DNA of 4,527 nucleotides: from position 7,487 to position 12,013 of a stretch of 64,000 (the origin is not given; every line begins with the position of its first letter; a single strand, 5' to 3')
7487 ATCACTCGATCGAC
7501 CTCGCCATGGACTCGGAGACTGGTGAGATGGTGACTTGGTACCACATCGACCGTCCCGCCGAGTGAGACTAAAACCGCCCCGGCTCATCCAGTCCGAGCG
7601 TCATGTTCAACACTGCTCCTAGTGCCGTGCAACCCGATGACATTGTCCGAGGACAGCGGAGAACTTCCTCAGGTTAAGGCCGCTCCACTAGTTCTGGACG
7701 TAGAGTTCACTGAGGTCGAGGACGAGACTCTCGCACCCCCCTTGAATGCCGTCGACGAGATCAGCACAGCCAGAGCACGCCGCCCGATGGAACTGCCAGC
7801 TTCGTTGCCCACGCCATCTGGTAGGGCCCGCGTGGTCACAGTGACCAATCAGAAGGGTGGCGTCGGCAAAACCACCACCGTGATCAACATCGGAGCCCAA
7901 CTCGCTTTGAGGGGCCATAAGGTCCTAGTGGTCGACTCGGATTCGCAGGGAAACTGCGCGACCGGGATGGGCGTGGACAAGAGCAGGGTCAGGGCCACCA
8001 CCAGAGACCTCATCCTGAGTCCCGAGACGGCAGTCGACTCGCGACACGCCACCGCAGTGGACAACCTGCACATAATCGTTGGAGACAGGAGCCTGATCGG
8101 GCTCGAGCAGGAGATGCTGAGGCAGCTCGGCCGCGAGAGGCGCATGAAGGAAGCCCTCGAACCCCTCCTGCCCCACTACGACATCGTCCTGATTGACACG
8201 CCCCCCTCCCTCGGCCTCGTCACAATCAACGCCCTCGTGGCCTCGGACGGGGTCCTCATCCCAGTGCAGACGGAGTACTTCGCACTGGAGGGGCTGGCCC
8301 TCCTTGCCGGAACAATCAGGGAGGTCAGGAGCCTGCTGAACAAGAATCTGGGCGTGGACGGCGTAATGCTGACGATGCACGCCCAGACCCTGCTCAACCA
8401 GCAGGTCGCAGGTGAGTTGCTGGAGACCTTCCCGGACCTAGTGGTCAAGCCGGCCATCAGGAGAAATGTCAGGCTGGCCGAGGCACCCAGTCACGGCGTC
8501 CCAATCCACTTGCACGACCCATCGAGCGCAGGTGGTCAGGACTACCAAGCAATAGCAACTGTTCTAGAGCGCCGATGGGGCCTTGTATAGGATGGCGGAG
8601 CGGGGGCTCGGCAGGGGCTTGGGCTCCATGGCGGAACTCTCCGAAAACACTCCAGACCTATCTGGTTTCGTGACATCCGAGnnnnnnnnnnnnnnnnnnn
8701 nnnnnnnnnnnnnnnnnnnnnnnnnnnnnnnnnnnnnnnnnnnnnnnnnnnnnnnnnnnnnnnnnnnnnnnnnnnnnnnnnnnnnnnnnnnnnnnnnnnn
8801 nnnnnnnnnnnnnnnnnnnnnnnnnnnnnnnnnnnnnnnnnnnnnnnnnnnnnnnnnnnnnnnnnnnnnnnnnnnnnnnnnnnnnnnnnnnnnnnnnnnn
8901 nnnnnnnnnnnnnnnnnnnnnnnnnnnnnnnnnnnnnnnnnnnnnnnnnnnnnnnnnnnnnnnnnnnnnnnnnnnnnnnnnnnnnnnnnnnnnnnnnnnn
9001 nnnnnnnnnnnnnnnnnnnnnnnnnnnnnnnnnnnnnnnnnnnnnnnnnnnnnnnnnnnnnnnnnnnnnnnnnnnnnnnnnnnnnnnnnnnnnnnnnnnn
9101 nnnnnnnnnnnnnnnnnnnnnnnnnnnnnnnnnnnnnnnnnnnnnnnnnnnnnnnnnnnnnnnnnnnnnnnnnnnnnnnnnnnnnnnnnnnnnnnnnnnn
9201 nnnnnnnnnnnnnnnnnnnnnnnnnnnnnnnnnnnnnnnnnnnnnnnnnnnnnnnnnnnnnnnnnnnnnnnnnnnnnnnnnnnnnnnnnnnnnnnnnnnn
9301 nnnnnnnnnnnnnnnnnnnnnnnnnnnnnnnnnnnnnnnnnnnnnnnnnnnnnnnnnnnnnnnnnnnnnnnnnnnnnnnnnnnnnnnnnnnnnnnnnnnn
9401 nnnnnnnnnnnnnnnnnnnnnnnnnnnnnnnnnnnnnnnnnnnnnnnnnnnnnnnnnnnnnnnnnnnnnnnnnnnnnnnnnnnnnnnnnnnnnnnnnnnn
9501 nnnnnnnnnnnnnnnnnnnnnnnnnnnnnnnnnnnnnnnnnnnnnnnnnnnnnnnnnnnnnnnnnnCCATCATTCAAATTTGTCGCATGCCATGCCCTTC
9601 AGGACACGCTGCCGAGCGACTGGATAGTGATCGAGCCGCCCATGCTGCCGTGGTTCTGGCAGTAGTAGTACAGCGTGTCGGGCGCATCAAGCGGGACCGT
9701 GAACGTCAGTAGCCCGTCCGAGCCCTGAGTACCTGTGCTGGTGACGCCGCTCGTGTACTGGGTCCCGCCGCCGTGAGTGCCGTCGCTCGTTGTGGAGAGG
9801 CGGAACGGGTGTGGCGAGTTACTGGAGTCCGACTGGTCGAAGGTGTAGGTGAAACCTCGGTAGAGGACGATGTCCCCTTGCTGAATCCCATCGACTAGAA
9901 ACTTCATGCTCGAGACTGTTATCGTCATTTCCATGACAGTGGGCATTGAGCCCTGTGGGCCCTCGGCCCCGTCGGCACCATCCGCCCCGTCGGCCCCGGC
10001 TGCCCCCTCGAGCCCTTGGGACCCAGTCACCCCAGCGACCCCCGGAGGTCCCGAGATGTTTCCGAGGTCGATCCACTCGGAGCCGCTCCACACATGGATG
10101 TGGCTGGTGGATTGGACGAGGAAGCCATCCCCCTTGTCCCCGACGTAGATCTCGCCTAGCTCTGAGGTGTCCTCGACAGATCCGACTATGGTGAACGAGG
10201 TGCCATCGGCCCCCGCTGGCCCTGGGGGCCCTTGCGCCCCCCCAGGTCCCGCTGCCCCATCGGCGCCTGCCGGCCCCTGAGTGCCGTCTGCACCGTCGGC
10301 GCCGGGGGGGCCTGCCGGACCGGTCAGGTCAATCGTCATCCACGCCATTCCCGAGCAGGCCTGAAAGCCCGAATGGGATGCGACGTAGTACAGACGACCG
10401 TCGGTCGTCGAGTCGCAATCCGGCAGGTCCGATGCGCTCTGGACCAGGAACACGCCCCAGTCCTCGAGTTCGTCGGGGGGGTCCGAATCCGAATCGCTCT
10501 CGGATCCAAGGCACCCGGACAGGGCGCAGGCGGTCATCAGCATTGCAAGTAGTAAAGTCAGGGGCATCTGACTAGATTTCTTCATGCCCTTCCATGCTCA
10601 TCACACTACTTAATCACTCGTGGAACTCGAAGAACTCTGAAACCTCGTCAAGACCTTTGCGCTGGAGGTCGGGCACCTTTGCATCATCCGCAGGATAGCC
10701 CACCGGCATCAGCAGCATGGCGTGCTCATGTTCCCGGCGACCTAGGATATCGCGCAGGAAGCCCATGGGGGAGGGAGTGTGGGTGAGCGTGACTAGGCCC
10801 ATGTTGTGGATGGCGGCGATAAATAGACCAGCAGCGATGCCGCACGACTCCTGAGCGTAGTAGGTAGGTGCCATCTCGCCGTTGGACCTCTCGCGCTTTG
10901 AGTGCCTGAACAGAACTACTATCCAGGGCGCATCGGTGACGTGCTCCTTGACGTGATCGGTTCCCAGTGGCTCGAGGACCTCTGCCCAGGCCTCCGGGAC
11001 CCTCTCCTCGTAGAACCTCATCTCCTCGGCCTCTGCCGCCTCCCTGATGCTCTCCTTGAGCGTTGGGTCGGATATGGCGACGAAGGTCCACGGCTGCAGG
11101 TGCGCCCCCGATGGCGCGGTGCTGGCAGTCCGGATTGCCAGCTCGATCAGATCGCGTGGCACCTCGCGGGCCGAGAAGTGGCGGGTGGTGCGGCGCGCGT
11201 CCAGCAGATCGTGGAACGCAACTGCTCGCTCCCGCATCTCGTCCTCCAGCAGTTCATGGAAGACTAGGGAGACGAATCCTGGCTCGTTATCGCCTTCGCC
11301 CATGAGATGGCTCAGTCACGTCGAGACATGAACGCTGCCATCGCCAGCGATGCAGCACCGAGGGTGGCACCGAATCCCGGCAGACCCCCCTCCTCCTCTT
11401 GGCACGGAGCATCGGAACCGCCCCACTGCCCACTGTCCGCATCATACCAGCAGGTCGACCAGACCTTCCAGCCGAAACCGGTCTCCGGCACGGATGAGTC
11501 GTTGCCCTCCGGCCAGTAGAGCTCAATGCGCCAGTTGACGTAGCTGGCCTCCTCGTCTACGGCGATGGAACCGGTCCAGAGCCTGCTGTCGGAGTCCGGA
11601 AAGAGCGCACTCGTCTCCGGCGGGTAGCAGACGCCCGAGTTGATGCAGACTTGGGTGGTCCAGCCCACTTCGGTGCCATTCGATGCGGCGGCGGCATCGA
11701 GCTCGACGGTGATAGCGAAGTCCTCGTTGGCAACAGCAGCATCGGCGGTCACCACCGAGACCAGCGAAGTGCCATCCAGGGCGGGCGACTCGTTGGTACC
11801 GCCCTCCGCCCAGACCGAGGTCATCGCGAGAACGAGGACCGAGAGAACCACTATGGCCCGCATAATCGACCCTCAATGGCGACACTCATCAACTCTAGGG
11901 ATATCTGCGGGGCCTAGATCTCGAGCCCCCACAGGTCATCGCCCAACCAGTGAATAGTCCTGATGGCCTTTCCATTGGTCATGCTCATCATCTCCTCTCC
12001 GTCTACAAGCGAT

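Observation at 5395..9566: Candidate three-gene membrane-linked ParA module: SAP-domain membrane protein, ParA, and ParB-tagged transporter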

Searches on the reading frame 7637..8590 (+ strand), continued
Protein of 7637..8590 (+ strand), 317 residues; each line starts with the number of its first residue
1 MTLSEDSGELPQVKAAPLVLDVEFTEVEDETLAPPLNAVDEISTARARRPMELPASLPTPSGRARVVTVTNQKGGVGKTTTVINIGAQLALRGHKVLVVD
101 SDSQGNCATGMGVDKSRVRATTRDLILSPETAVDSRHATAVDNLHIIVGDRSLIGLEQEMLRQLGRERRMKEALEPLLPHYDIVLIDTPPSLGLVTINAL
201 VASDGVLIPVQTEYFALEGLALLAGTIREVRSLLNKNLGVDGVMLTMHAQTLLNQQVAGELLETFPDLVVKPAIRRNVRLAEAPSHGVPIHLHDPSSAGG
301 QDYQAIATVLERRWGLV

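Call 43: search_solved_structures(query=L087:7938-8423:+, max_evalue=10, show_alignments=3)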
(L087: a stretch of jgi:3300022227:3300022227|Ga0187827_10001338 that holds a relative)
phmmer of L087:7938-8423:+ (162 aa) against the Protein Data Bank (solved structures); distinct sequences matched with E-value up to 10: 1.
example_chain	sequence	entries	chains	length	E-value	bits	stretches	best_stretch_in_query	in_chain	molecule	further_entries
3otg_A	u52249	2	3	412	0.82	13.1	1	36-83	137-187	CalG1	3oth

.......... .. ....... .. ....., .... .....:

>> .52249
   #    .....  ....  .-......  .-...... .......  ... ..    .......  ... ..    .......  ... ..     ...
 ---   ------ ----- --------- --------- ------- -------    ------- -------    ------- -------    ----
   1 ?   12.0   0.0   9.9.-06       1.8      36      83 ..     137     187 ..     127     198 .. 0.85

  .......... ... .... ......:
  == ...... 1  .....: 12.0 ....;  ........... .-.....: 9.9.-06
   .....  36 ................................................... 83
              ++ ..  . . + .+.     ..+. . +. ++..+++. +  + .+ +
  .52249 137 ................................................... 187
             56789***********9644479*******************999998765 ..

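Call 47: find_encoding_contigs(protein=P0364, flank=6000, max_places=2)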
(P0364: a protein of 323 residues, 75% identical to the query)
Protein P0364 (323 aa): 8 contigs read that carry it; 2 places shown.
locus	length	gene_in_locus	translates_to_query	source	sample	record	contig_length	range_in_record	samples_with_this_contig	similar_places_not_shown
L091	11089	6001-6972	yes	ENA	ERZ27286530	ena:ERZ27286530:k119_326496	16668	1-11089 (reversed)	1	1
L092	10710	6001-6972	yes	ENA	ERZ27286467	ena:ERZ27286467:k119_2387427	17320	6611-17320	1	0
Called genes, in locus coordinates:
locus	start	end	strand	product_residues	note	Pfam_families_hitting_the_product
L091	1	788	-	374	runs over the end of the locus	PF00589:Phage_integrase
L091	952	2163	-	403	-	PF18030:Rimk_N, PF14397:ATPgrasp_ST (faint), PF02655:ATP-grasp_3, PF08443:RimK, PF02955:GSH-S_ATP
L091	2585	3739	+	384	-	-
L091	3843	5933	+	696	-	PF02037:SAP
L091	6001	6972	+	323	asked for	PF00142:Fer4_NifH (weak), PF01656:CbiA, PF06564:CBP_BcsQ (weak), PF09140:MipZ, PF10609:ParA (weak), PF13614:AAA_31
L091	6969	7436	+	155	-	-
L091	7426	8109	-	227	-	PF00881:Nitroreductase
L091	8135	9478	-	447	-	PF03051:Peptidase_C1_2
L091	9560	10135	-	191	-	-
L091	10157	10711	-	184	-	PF01472:PUA, PF26292:PUA_elF2D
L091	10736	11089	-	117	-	?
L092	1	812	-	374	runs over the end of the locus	PF00589:Phage_integrase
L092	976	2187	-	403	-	PF18030:Rimk_N, PF14397:ATPgrasp_ST (faint), PF02655:ATP-grasp_3, PF08443:RimK, PF02955:GSH-S_ATP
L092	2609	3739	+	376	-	-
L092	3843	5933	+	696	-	PF02037:SAP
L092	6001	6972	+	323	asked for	PF00142:Fer4_NifH (weak), PF01656:CbiA, PF06564:CBP_BcsQ (weak), PF09140:MipZ, PF10609:ParA (weak), PF13614:AAA_31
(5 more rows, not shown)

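Call 48: find_encoding_contigs(protein=P0362, flank=6000, max_places=2)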
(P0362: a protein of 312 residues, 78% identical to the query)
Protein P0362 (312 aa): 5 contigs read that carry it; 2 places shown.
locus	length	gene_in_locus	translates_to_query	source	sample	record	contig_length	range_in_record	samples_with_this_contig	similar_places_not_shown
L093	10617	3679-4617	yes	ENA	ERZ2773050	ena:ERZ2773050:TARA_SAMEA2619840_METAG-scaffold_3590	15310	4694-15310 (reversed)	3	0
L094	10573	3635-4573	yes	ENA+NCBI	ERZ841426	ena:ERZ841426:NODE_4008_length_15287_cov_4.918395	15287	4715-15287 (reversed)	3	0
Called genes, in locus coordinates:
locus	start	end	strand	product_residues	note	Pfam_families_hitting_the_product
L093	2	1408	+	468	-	?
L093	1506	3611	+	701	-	PF02037:SAP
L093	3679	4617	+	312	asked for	PF00142:Fer4_NifH (faint), PF06564:CBP_BcsQ (weak), PF09140:MipZ, PF10609:ParA (weak), PF13614:AAA_31, PF01656:CbiA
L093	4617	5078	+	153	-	-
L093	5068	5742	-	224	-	PF00881:Nitroreductase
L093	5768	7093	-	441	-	PF03051:Peptidase_C1_2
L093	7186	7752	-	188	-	-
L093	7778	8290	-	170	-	PF01472:PUA, PF26292:PUA_elF2D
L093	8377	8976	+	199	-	PF01557:FAA_hydrolase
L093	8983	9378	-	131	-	PF01842:ACT (weak), PF13291:ACT_4 (faint), PF13840:ACT_7 (faint), PF19571:ACT_8 (weak), PF22190:TTHA0829-like_ACT (faint), PF22468:ACT_9 (faint), PF22629:ACT_AHAS_ss (faint), PF01842:ACT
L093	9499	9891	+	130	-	PF01201:Ribosomal_S8e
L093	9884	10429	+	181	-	PF01922:SRP19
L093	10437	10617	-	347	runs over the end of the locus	PF01063:Aminotran_4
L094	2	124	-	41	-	?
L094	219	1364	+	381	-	PF25317:SAM_SMF (faint)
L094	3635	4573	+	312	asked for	PF00142:Fer4_NifH (faint), PF06564:CBP_BcsQ (weak), PF09140:MipZ, PF10609:ParA (weak), PF13614:AAA_31, PF01656:CbiA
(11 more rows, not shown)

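Call 79: search_protein_families(library=ncbifam, proteins=[window:7637-8590:+, L087:7938-8423:+], max_evalue=0.001)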
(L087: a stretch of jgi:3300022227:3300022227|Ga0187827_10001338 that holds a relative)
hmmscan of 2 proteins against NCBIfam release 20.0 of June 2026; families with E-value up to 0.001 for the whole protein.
window:7637-8590:+ (317 aa): 25 families
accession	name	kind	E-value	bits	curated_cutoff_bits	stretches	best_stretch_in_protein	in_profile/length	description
NF041546.1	ParA_partition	equivalog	2.9e-27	95.5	180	2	66-117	1-52/203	ParA family partition ATPase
TIGR03453.1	partition_RepA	equivalog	5.1e-25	88.1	348.45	1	62-216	102-270/387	plasmid partitioning protein RepA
TIGR01969.1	minD_arch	subfamily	4.6e-19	68.6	201.75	1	65-311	1-231/251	cell division ATPase MinD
NF041283.1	PrgP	equivalog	8.5e-18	64.7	400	1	64-288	2-236/297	ParA superfamily DNA segregation protein PrgP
NF010443.0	PRK13869.1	subfamily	6.6e-17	61.4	446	1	60-218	117-289/405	plasmid-partitioning protein RepA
TIGR01968.1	minD_bact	equivalog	2.2e-16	60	212.9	1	64-310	1-236/261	septum site-determining protein MinD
TIGR03371.1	cellulose_yhjQ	equivalog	2.2e-13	50.3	157.85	1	65-310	2-241/246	cellulose biosynthesis protein BcsQ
TIGR01007.1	eps_fam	subfamily_domain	6.7e-13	48.6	108.05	1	64-203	17-149/204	polysaccharide biosynthesis tyrosine autokinase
NF010259.0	PRK13705.1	equivalog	6.9e-13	48.3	725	1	64-218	106-272/388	plasmid-partitioning protein SopA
NF047398.1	AAA_KGGVGR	domain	1.6e-08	35.1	90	1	65-102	3-40/190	KGGVGR-motif variant AAA ATPase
NF008568.0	PRK11519.1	equivalog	9.3e-08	30.7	1068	1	64-202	526-656/720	tyrosine-protein kinase Wzc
NF009701.0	PRK13230.1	subfamily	3.1e-07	29.7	350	1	72-113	8-49/291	nitrogenase reductase-like protein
NF008079.0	PRK10818.1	equivalog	5.8e-07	29.1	508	1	64-208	2-141/270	septum site-determining protein MinD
NF008669.0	PRK11670.1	equivalog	2.1e-06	26.9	348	1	61-124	104-166/369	iron-sulfur cluster carrier protein ApbC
TIGR00345.1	GET3_arsA_TRC40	subfamily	8.9e-06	25.4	135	1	73-106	5-38/299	TRC40/GET3/ArsA family transport-energizing ATPase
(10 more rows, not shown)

L087:7938-8423:+ (162 aa): 0 families

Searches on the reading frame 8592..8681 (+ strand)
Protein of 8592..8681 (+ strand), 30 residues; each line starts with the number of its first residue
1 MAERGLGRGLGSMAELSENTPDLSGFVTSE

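Call 55: search_solved_structures(query=A4, max_evalue=10, show_alignments=5)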
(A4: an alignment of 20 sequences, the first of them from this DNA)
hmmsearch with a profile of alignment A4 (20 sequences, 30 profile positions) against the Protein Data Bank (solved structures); distinct sequences matched with E-value up to 10: 8.
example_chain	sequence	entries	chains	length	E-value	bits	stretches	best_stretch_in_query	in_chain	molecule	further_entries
3gx1_A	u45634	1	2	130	0.035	16.9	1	1-16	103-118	Lin1832 protein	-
4umk_A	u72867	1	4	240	0.5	13.2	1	2-13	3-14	PROBABLE CHROMOSOME-PARTITIONING PROTEIN PARB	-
9p6w_A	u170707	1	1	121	0.68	12.8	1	21-29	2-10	Honey Truffle Active Component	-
6srd_A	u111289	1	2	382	1.3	11.9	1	13-28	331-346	Reducing-end xylose-releasing exo-oligoxylanase Rex8A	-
6shy_A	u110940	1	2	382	1.3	11.9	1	13-28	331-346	Reducing-end xylose-releasing exo-oligoxylanase Rex8A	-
6sud_A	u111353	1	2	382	1.3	11.9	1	13-28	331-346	Reducing-end xylose-releasing exo-oligoxylanase Rex8A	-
6tpp_A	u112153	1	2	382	1.3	11.9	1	13-28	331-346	Reducing-end xylose-releasing exo-oligoxylanase Rex8A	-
6to0_A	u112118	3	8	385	1.3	11.8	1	13-28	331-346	Reducing-end xylose-releasing exo-oligoxylanase Rex8A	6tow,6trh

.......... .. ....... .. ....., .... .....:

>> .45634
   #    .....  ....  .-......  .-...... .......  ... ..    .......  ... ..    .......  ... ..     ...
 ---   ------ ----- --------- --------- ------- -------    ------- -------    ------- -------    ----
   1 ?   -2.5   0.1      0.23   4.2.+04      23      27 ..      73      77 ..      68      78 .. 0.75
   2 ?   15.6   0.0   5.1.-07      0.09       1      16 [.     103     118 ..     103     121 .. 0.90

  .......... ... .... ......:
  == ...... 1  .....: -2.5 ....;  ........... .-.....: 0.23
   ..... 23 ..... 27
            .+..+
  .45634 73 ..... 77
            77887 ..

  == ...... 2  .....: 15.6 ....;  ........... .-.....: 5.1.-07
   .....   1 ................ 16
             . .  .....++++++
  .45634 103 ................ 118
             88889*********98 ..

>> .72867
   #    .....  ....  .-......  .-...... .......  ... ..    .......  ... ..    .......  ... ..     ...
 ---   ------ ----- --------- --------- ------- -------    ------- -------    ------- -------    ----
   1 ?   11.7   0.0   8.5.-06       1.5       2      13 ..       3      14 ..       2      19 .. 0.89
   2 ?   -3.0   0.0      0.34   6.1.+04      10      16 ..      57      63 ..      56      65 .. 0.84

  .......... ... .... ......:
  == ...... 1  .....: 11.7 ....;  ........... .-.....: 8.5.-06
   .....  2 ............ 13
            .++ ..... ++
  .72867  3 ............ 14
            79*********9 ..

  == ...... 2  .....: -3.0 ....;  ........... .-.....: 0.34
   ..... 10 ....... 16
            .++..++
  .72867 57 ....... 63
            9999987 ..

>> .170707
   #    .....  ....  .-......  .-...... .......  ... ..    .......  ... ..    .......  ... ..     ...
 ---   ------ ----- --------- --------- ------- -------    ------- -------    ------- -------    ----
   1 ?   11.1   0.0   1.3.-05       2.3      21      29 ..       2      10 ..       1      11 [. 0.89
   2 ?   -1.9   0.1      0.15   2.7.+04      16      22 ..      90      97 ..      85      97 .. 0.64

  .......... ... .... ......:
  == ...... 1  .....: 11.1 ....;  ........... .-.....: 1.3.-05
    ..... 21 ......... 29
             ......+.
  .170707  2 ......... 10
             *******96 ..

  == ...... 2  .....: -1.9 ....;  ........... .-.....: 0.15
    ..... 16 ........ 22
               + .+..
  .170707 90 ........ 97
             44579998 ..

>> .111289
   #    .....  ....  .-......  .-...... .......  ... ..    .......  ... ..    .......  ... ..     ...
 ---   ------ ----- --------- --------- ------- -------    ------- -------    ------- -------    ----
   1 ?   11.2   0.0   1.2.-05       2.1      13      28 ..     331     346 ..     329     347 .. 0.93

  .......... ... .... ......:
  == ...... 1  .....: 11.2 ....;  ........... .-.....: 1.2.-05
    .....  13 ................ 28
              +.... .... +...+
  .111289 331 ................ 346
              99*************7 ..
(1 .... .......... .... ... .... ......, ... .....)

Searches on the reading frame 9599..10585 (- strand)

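Call 3: search_protein_families(library=pfam, proteins=[window:9599-10585:-], max_evalue=0.01)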
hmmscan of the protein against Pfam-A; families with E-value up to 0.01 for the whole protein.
window:9599-10585:- (328 aa): 1 family
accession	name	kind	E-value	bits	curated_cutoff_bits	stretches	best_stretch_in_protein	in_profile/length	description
PF01391.23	Collagen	-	1.1e-09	38.4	27.2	2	89-128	7-46/60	Collagen triple helix repeat (20 copies)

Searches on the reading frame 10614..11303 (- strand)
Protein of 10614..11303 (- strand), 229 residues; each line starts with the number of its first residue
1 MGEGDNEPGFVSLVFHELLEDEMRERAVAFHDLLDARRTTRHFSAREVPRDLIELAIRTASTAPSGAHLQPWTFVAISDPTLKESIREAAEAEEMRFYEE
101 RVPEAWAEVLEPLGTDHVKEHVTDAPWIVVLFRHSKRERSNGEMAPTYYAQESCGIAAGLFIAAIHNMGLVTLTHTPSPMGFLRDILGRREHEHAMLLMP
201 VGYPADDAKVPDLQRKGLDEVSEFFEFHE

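Call 3: search_protein_families(library=pfam, proteins=[window:10614-11303:-], max_evalue=0.01)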
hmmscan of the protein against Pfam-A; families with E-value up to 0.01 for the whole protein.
window:10614-11303:- (229 aa): 1 family
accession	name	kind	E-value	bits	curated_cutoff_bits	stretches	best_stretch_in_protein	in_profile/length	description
PF00881.29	Nitroreductase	-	1e-20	75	23.5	1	36-203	3-167/167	Nitroreductase family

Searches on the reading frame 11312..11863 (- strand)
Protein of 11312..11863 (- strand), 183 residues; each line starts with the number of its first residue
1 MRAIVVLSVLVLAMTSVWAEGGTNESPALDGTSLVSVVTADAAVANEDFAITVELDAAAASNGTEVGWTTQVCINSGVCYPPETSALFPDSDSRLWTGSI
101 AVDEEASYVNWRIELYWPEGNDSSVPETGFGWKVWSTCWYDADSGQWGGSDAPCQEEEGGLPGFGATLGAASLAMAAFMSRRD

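Call 3: search_protein_families(library=pfam, proteins=[window:11312-11863:-], max_evalue=0.01)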
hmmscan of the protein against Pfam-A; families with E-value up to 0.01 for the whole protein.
window:11312-11863:- (183 aa): 2 families
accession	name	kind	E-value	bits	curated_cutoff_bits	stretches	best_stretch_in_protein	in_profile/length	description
PF11412.14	DsbD_N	-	0.00023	21.6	25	1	48-86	77-114/119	Thiol:disulfide interchange protein DsbD, N-terminal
PF18204.6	PGF-CTERM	-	0.0018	18.6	18.8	1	162-182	2-22/23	PGF-CTERM motif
